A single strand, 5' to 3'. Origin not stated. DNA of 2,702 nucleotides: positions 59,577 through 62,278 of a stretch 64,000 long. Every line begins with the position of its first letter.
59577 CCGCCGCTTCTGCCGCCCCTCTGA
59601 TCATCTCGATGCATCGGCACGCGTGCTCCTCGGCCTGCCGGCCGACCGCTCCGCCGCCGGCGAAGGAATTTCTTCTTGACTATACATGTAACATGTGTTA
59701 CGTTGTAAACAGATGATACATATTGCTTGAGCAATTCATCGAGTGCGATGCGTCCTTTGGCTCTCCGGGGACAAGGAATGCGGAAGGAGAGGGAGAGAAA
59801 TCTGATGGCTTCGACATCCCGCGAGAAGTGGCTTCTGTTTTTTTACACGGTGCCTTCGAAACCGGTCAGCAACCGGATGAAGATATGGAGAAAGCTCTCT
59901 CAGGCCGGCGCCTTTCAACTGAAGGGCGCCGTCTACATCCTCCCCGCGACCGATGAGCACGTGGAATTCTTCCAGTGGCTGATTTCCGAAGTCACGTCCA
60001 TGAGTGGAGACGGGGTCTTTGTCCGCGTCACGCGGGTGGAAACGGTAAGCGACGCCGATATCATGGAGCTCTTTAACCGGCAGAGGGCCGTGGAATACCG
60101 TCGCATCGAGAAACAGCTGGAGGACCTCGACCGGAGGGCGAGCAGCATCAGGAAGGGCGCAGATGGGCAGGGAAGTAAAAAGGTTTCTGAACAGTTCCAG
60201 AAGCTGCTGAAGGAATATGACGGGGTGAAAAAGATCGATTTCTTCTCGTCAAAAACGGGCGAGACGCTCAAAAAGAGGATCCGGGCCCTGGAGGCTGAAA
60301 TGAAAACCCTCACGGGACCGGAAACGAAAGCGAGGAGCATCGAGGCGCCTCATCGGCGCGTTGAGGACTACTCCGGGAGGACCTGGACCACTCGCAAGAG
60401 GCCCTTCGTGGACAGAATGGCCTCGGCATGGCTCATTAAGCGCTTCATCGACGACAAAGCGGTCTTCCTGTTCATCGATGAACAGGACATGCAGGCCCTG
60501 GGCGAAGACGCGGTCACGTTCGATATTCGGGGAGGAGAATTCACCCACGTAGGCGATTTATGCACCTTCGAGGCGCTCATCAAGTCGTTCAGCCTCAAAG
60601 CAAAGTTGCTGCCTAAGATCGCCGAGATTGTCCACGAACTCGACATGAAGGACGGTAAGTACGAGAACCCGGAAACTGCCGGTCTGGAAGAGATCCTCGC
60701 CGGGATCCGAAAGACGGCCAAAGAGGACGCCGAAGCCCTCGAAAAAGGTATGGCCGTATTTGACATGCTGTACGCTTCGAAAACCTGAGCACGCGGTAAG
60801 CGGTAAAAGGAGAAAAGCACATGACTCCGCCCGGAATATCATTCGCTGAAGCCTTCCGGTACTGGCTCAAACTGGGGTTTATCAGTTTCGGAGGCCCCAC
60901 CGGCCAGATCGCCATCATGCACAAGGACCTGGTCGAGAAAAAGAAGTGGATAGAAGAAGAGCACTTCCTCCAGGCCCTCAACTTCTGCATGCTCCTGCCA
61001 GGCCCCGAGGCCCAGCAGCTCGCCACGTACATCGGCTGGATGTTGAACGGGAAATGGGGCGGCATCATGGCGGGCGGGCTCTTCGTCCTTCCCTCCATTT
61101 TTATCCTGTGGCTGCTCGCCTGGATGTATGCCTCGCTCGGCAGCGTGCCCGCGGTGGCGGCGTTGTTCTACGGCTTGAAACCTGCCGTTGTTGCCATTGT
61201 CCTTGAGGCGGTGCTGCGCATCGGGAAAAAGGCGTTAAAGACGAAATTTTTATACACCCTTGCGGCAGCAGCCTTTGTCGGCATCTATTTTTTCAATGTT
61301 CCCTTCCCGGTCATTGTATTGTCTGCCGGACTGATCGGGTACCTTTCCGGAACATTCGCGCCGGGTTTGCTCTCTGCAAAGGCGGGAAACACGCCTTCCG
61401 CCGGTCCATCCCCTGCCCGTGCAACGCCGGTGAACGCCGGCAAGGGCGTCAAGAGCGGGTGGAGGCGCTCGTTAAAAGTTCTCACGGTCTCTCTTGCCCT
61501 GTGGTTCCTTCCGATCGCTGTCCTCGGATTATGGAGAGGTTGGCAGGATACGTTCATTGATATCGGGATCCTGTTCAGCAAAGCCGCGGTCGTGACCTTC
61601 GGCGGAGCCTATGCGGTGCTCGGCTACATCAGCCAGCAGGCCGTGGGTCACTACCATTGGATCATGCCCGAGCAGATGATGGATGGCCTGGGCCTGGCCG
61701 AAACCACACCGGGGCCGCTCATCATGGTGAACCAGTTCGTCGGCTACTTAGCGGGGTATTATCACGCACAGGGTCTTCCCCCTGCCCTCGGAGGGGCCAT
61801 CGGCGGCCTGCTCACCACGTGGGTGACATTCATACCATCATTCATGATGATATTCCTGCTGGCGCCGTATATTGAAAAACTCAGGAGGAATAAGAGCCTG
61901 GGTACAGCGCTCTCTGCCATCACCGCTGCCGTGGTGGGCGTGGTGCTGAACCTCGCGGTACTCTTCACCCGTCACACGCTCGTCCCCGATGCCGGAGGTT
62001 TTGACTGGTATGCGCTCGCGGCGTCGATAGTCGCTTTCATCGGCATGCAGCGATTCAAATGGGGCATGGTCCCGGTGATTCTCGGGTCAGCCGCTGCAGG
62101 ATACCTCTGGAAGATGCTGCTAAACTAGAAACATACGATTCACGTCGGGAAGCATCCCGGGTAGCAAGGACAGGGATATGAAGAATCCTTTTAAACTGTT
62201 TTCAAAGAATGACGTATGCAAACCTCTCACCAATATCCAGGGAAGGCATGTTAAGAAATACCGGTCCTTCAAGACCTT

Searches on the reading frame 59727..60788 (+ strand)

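Call 47: search_protein_families(library=pfam, proteins=[window:59727-60788:+], max_evalue=0.0001)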
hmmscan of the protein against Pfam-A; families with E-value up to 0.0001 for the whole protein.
window:59727-60788:+ (353 aa): 3 families
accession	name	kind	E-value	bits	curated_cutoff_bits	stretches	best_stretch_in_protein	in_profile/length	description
PF09828.14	ChrB_C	-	1.2e-45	155.6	25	1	220-350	1-130/132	ChrB, C-terminal domain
PF20229.3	ChrB_N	-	9.8e-08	32.5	23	1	50-191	1-144/159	Protein ChrB, N-terminal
PF20803.2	PaaX_M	-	1.7e-06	28.5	24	0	33-75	6-48/83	PaaX protein central Cas2-like domain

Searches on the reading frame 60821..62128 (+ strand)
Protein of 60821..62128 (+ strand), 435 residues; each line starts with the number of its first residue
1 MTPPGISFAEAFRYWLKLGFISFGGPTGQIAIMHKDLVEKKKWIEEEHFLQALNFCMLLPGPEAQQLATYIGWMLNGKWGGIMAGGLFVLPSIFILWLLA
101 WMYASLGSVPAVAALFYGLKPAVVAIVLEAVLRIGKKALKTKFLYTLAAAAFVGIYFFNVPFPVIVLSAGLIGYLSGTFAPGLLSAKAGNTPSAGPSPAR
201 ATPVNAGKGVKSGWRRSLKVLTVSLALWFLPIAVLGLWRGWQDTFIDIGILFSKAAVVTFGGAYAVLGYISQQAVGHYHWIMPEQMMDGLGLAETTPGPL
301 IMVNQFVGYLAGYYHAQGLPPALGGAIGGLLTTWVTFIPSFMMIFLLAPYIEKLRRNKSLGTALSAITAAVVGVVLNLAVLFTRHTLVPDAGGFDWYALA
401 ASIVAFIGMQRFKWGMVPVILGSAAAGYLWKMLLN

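Call 47: search_protein_families(library=pfam, proteins=[window:60821-62128:+], max_evalue=0.0001)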
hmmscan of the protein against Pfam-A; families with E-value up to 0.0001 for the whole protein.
window:60821-62128:+ (435 aa): 1 family
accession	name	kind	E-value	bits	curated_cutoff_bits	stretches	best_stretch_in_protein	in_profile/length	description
PF02417.20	Chromate_transp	-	8.4e-79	263.8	28.6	2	10-174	2-166/166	Chromate transporter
